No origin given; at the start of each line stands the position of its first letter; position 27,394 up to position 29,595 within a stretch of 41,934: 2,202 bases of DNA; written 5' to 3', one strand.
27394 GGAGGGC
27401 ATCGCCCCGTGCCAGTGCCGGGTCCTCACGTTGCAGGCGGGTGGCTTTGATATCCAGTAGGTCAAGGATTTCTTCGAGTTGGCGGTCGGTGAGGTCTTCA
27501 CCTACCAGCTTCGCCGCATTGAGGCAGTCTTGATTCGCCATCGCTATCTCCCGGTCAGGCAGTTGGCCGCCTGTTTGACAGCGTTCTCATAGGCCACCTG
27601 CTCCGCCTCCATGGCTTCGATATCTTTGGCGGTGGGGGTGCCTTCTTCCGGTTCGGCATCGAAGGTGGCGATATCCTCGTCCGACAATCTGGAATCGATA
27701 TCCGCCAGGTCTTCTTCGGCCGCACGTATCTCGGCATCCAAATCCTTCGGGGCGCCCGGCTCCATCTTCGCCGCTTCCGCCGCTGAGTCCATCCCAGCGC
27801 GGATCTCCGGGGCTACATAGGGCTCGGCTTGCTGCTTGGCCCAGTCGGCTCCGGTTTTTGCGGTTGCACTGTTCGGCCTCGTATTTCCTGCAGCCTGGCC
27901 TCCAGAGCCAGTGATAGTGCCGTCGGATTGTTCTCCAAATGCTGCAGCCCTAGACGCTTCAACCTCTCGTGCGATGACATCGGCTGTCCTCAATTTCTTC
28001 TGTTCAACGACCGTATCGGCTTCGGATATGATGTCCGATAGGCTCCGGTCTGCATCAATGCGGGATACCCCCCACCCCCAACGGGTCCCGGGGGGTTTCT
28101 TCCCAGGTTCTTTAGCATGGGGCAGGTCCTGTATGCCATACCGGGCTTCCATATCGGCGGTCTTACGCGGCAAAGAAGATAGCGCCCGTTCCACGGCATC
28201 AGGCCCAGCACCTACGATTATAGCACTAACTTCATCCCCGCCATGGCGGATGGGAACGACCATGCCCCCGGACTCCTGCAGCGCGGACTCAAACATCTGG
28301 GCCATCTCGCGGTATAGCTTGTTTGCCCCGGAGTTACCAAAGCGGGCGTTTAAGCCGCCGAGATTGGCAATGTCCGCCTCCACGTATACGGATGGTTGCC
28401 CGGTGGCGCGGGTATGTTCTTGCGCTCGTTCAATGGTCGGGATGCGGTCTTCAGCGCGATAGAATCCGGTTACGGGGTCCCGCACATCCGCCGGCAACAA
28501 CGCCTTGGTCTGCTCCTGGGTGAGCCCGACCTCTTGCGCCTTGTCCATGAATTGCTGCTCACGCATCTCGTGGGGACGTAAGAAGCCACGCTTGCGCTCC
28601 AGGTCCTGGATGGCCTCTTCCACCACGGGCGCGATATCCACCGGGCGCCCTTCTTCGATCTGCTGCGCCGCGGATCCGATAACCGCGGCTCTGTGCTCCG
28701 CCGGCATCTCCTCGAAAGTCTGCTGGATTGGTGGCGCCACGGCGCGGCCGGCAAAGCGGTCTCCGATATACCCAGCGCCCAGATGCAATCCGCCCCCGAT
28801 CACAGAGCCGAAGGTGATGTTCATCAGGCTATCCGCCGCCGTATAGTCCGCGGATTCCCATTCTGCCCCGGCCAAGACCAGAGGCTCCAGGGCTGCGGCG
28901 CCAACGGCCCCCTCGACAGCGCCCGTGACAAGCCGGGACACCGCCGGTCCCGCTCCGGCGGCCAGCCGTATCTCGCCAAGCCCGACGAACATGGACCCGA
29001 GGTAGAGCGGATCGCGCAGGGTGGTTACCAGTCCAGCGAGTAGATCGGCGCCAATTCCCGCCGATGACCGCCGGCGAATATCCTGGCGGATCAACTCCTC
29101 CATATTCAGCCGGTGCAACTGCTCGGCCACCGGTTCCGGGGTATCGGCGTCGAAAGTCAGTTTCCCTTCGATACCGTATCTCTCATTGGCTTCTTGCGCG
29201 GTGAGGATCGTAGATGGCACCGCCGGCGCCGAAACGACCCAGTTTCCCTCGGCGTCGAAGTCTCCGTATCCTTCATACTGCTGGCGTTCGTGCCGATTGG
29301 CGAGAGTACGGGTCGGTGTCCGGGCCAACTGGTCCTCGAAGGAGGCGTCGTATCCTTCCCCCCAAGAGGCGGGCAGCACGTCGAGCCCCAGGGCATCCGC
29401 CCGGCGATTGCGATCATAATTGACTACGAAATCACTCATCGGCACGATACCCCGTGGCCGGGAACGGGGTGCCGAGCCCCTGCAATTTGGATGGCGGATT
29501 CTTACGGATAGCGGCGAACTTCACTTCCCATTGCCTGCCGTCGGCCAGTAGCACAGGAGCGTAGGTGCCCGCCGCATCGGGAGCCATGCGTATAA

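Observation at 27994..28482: GGDEF-fold nucleotide cyclase domain inside an ejection-module virion protein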

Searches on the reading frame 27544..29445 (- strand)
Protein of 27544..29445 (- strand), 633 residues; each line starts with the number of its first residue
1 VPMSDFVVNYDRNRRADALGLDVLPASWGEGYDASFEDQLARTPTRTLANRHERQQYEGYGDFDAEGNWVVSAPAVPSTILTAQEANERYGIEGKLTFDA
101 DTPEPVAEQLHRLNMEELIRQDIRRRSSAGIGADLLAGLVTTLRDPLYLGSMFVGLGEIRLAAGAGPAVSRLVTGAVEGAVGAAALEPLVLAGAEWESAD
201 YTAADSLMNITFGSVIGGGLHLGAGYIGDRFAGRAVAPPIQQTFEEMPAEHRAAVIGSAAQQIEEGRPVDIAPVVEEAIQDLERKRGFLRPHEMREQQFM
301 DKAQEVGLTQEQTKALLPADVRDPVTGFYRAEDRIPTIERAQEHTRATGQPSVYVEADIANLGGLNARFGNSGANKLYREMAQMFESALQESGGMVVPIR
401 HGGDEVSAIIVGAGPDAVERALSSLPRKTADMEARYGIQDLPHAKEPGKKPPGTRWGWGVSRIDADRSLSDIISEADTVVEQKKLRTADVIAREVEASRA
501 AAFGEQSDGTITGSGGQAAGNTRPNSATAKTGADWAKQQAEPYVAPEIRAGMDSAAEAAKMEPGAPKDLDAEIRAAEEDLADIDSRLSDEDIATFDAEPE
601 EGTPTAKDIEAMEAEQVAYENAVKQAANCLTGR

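Call 3: search_protein_families(library=pfam, proteins=[window:27544-29445:-], max_evalue=1)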
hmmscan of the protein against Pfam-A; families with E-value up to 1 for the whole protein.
window:27544-29445:- (633 aa): 2 families
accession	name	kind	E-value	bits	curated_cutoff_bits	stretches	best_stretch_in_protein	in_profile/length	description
PF00990.26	GGDEF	-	2.9e-05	24.3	23.8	1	323-486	4-157/161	Diguanylate cyclase, GGDEF domain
PF03242.18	LEA_3a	-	0.082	13.8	24.7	1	317-341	63-87/98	Late embryogenesis abundant protein (LEA_3a subfamily)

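Call 4: search_protein_families(library=phrogs, proteins=[window:27544-29445:-], max_evalue=0.01)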
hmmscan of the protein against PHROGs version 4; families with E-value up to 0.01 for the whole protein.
window:27544-29445:- (633 aa): 3 families
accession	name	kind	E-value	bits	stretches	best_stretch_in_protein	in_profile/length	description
phrog_3003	-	unknown function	8.1e-26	91.9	1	24-277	19-255/568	-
phrog_342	-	head and packaging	2.9e-09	36.5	1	120-398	300-429/1235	internal virion protein with endolysin domain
phrog_14602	-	unknown function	8.1e-06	26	1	298-484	166-327/336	-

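Call 5: search_dna_similar(query=window:27544-29445:-, collection=phages, mode=protein, max_rows=40)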
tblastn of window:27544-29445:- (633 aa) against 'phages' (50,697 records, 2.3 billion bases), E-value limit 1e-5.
No match.

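Call 7: find_homologous_proteins(query=window:27544-29445:-, max_evalue=0.001)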
Query window:27544-29445:- (633 aa): 32 proteins with E <= 0.001 among 8000 candidates.
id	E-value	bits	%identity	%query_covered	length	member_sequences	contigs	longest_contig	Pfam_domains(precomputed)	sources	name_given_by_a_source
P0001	0.0e+0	1351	98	100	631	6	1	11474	PF00990.27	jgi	jgi:GGDEF domain-containing protein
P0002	1.9e-212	725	56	100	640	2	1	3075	PF00990.27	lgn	-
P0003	5.3e-211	720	57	100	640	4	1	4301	PF00990.27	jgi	jgi:diguanylate cyclase (GGDEF)-like protein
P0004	5.0e-205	701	54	100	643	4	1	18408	PF00990.27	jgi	-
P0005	5.9e-184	631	51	100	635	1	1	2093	PF00990.27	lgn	-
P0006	1.1e-170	587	52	100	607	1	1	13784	PF00990.27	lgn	-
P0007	2.9e-168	579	49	100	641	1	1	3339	PF00990.27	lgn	-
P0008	4.9e-137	476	53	69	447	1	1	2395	-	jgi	-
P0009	8.5e-128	446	39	100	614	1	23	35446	PF00990.27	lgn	-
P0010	6.7e-109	383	39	100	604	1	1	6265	PF00990.27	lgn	-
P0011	5.5e-89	317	45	65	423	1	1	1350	-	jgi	-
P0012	2.6e-80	289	53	42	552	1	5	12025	-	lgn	-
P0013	2.7e-77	279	54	42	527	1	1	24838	-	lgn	-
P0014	8.9e-72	261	50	45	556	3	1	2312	-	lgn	-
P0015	5.2e-71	258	45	51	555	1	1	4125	-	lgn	-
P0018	1.7e-68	250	46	49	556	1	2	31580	-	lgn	-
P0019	6.9e-65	238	41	33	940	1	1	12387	PF00990.27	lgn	-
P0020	2.0e-62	230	46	43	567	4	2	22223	-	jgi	jgi:hypothetical protein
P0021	1.7e-59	220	45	46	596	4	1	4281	-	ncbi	-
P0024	2.5e-41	160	42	42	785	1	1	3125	-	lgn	-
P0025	8.6e-41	158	43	41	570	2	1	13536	-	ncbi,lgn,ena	-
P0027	2.8e-39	153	32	65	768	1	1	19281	-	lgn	-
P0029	1.0e-17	82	34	42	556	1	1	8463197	-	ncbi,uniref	ncbi:hypothetical protein QFZ27_004667 [Inquilinus ginsengisoli]|uniref:hypothetical protein n=1 Tax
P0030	4.0e-17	80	36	35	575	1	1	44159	-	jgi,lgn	-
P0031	1.2e-16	78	44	25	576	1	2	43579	-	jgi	jgi:hypothetical protein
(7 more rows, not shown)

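Call 12: search_protein_families(library=ncbifam, proteins=[window:27544-29445:-], max_evalue=0.1)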
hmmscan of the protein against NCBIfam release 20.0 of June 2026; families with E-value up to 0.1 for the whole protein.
window:27544-29445:- (633 aa): 3 families
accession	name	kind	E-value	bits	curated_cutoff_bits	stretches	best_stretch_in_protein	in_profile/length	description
TIGR00254.1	GGDEF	domain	8.9e-06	25.5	37.4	1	321-486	6-159/168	diguanylate cyclase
NF038266.1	diguan_SiaD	equivalog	0.0052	16.2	290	1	310-435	84-206/252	biofilm regulation diguanylate cyclase SiaD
NF040885.1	diguan_DgcJ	equivalog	0.033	13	500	1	320-423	341-441/493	diguanylate cyclase DgcJ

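Call 18: find_encoding_contigs(protein=P0009, flank=10000, max_places=2)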
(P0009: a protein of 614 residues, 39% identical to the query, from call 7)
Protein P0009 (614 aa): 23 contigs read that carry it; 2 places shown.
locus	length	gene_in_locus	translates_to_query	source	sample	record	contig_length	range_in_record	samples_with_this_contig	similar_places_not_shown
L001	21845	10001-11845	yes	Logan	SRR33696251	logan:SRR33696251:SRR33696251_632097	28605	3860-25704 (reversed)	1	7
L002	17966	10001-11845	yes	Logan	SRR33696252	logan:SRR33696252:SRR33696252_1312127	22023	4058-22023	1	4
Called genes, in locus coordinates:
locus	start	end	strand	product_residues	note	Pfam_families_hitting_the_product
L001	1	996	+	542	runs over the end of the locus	PF12236:Head-tail_con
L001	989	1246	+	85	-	PF25181:Phage_Bbp19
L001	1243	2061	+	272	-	-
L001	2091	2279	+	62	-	-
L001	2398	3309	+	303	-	PF19821:Phage_capsid_2, PF25209:Phage_capsid_4 (weak)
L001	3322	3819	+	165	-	-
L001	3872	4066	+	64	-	-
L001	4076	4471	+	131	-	-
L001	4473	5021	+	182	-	-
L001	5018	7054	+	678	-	PF25675:Phage_nozzle (faint)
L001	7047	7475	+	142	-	-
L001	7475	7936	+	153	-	-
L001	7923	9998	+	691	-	-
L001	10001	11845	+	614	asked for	PF00990:GGDEF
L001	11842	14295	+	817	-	-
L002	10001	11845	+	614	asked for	PF00990:GGDEF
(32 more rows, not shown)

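Call 19: find_encoding_contigs(protein=P0018, flank=10000, max_places=2)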
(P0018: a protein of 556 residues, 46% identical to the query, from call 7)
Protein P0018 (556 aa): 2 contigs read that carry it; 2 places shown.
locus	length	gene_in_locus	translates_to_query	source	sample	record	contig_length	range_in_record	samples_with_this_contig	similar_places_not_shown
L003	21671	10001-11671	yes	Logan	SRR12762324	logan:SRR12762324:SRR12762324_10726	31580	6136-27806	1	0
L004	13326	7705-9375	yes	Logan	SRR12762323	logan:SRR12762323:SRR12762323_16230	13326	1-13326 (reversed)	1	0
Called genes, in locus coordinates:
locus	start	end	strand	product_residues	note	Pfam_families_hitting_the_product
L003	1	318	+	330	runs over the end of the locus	PF01075:Glyco_transf_9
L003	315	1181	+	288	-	-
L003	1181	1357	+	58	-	-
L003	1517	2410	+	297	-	PF19821:Phage_capsid_2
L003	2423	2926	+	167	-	-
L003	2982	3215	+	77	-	-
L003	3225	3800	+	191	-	-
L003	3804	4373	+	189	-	-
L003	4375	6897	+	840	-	PF16190:E1_FCCH (faint)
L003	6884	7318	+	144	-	-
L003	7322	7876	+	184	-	-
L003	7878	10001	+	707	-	-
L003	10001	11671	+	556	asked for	-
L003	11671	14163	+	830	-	-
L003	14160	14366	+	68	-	-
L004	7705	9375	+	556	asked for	-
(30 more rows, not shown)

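Call 21: search_protein_families(library=pfam, proteins=[P0012, P0013, P0018, P0020, P0021, P0024, P0025, P0027, P0029, P0030], max_evalue=0.05)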
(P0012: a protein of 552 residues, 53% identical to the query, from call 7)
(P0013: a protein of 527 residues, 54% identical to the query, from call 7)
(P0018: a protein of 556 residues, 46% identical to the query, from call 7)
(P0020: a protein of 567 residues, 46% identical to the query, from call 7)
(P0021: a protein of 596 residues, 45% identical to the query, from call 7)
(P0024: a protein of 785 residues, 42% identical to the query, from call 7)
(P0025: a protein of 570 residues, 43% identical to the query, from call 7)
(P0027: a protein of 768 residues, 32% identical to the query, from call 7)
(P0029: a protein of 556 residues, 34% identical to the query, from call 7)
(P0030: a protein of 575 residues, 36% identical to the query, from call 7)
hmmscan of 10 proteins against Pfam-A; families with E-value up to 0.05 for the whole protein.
P0012 (552 aa): 0 families

P0013 (527 aa): 3 families
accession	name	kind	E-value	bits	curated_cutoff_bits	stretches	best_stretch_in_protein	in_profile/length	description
PF13508.13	Acetyltransf_7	-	0.00094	20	27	1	301-370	5-79/84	Acetyltransferase (GNAT) domain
PF13673.13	Acetyltransf_10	-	0.0015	18.9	23.6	1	301-370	33-104/128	Acetyltransferase (GNAT) domain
PF00583.31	Acetyltransf_1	-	0.021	15.5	20.7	0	296-347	30-86/116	Acetyltransferase (GNAT) family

P0018 (556 aa): 0 families

P0020 (567 aa): 2 families
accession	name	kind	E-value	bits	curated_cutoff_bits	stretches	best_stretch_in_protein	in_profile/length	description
PF14362.11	DUF4407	-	0.0041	16.9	31.3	1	329-457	123-237/297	Domain of unknown function (DUF4407)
PF06009.19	Laminin_II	-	0.0042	17.6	33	0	405-454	32-77/138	Laminin Domain II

P0021 (596 aa): 1 family
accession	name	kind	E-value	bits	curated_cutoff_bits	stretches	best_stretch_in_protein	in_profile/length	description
PF01442.23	Apolipoprotein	-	0.0037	17.4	90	1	421-550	43-172/190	Apolipoprotein A1/A4/E domain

P0024 (785 aa): 0 families

P0025 (570 aa): 0 families

P0027 (768 aa): 1 family
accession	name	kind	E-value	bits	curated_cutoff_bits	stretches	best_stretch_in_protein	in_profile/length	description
PF02970.22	TBCA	-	0.00054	20.7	30.3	1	692-753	35-96/99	Tubulin binding cofactor A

P0029 (556 aa): 0 families

P0030 (575 aa): 2 families
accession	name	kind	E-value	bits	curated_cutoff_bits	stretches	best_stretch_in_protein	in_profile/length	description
PF00038.26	Filament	-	0.037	14.1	40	0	334-420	180-264/313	Intermediate filament protein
PF11629.13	Mst1_SARAH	-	0.049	14.1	23.1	0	339-359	13-33/48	C terminal SARAH domain of Mst1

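Call 32: predict_structure(alignment_id=A1)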
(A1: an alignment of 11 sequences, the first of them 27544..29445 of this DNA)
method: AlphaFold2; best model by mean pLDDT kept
length: 633 residues; sequences in the alignment: 11
mean_pLDDT: 59.3   pTM: 0.38
mean pLDDT of the five models: 59.3, 58.4, 51.9, 51.3, 47.2
residues with pLDDT >= 90: 27; 70-90: 186; 50-70: 203; < 50: 217
segments of 3 or more residues with pLDDT < 50: 1-21, 27-33, 39-46, 121-132, 141-182, 191-238, 282-286, 487-530, 562-566, 626-633
pLDDT, mean of each block of 10 residues (from residue 1): 30 46 49 49 47 58 59 61 73 64 70 60 44 50 39 32 34 42 49 42 32 27 30 41 56 55 53 54 56 81 79 80 85 88 80 90 77 84 89 86 87 88 85 83 69 81 87 86 55 31 27 25 32 53 51 59 50 67 59 53 62 73 56 34
secondary structure, 60 per line:
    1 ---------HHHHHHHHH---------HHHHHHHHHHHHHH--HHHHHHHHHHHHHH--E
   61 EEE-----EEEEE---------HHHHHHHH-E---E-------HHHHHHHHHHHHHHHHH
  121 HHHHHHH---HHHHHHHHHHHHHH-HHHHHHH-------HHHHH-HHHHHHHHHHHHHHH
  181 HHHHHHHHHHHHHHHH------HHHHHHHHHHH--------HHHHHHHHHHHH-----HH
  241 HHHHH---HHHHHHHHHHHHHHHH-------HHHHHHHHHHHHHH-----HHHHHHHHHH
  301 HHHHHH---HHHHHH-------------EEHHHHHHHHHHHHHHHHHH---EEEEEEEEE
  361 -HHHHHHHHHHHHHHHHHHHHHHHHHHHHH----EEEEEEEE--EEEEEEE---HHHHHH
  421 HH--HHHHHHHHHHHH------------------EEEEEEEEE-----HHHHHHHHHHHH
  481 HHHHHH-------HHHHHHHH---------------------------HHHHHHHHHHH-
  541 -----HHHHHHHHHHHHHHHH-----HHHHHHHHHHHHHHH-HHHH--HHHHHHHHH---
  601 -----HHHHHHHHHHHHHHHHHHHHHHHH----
elements in order: H10-18 H28-41 H44-57 E60-63 E69-73 H83-90 H104-127 H131-144 H146-152 H160-164 H166-196 H203-213 H222-233 H239-245 H249-264 H272-285 H291-306 H310-315 H331-348 E352-360 H362-390 E395-402 E405-411 H415-422 H425-436 E455-463 H469-486 H494-501 H529-539 H546-561 H567-581 H583-586 H589-597 H606-629

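Call 35: fold_search(model_id=the predicted structure, library=pdb)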
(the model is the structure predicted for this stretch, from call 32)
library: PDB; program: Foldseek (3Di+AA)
matches with E <= 10: 1021; with E <= 0.001: 94
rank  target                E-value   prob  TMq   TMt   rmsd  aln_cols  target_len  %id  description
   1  7e6g_B                6.5e-09  1.00  0.22  0.50  30.0       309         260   17  Crystal structure of diguanylate cyclase SiaD in complex with its activator SiaC from Pseudomonas aeruginosa (released 2021-09-22)
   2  7e6g_A                8.4e-09  1.00  0.22  0.50  24.2       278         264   19  Crystal structure of diguanylate cyclase SiaD in complex with its activator SiaC from Pseudomonas aeruginosa (released 2021-09-22)
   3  3hva_A                4.9e-08  1.00  0.22  0.78   6.1       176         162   19  Crystal structure of FimX GGDEF domain from Pseudomonas aeruginosa (released 2009-08-18)
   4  5llx_A                6.3e-08  1.00  0.21  0.20  13.6       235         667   14  Bacteriophytochrome activated diguanylyl cyclase from Idiomarina species A28L with GTP bound (released 2017-03-15)
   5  6d9m                  7.4e-08  1.00  0.22  0.41  12.9       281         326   17  T4-Lysozyme fusion to Geobacter GGDEF (released 2019-04-10)
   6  9g86_A                7.8e-08  1.00  0.22  0.31  11.4       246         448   17  Structure of Response regulator PleD in complex with c-diGMP and pppGpp (released 2025-08-06)
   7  9g85_B                9.1e-08  1.00  0.21  0.29   6.9       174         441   20  Structure of Response regulator PleD in complex with c-diGMP and ppGpp (released 2025-08-06)
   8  9g85_A                1.4e-07  1.00  0.21  0.29  11.1       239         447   18  Structure of Response regulator PleD in complex with c-diGMP and ppGpp (released 2025-08-06)
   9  9g85_D                1.5e-07  1.00  0.22  0.31  11.6       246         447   17  Structure of Response regulator PleD in complex with c-diGMP and ppGpp (released 2025-08-06)
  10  2wb4_B                1.6e-07  1.00  0.22  0.30   6.1       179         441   19  activated diguanylate cyclase PleD in complex with c-di-GMP (released 2010-04-21)
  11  9g85_C                1.9e-07  1.00  0.21  0.30   7.2       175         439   19  Structure of Response regulator PleD in complex with c-diGMP and ppGpp (released 2025-08-06)
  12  9g86_B                2.1e-07  1.00  0.21  0.29   6.3       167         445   20  Structure of Response regulator PleD in complex with c-diGMP and pppGpp (released 2025-08-06)
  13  5llx_B                2.3e-07  1.00  0.21  0.21  12.6       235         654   14  Bacteriophytochrome activated diguanylyl cyclase from Idiomarina species A28L with GTP bound (released 2017-03-15)
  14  4urs_A                2.4e-07  1.00  0.21  0.76   6.1       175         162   15  Crystal Structure of GGDEF domain from T.maritima (released 2014-10-08)
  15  3i5a                  2.4e-07  1.00  0.22  0.41  14.0       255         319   16  Crystal structure of full-length WpsR from Pseudomonas syringae (released 2009-08-18)
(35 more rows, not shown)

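Call 36: fold_search(model_id=the predicted structure, library=viral)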
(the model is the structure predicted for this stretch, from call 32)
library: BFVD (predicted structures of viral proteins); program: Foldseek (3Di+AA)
matches with E <= 10: 647; with E <= 0.001: 10
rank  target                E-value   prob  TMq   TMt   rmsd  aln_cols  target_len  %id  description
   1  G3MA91                1.8e-07  1.00  0.21  0.50  18.5       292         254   15  Gp350 [Bacillus phage G]
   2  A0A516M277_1          2.8e-07  1.00  0.16  0.10  37.5       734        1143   14  (no name in the UniProt tables at hand)
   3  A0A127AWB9            9.6e-07  1.00  0.20  0.64   6.1       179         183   17  Diguanylate cyclase [Bacillus phage SP-15]
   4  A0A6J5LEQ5            1.9e-06  1.00  0.22  0.37  20.3       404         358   11  Diguanylate cyclase AdrA [uncultured Caudovirales phage]
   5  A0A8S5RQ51            8.0e-06  1.00  0.22  0.29   6.1       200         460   16  GGDEF protein (Fragment) [virus sp. ctr1v16]
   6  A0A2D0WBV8            2.8e-05  1.00  0.16  0.54  11.7       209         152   19  Diguanylate-cyclase GGDEF domain protein [Bordetella phage CN1]
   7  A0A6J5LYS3            4.9e-05  0.99  0.10  0.08  18.9       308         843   26  DdrB-like domain-containing protein [uncultured Caudovirales phage]
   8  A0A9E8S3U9            2.5e-04  1.00  0.16  0.59   8.7       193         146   14  (no name in the UniProt tables at hand)
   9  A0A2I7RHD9            3.4e-04  0.63  0.11  0.12  30.9       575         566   18  (no name in the UniProt tables at hand)
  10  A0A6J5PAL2            3.5e-04  0.60  0.11  0.10  30.7       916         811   16  DdrB-like domain-containing protein [uncultured Caudovirales phage]
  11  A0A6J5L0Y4            1.5e-03  1.00  0.19  0.28  17.6       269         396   10  GGDEF domain [uncultured Caudovirales phage]
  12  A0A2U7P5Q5            2.1e-02  0.51  0.11  0.14  37.3       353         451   14  (no name in the UniProt tables at hand)
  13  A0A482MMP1            2.5e-02  0.99  0.12  0.53   5.0       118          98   12  Uncharacterized protein [Burkholderia phage BcepSauron]
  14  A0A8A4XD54            4.0e-02  0.89  0.14  0.33  18.6       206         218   12  Uncharacterized protein [Phoenicopteridae parvo-like hybrid virus]
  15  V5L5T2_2              5.4e-02  0.99  0.15  0.12   5.1       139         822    8  (no name in the UniProt tables at hand)
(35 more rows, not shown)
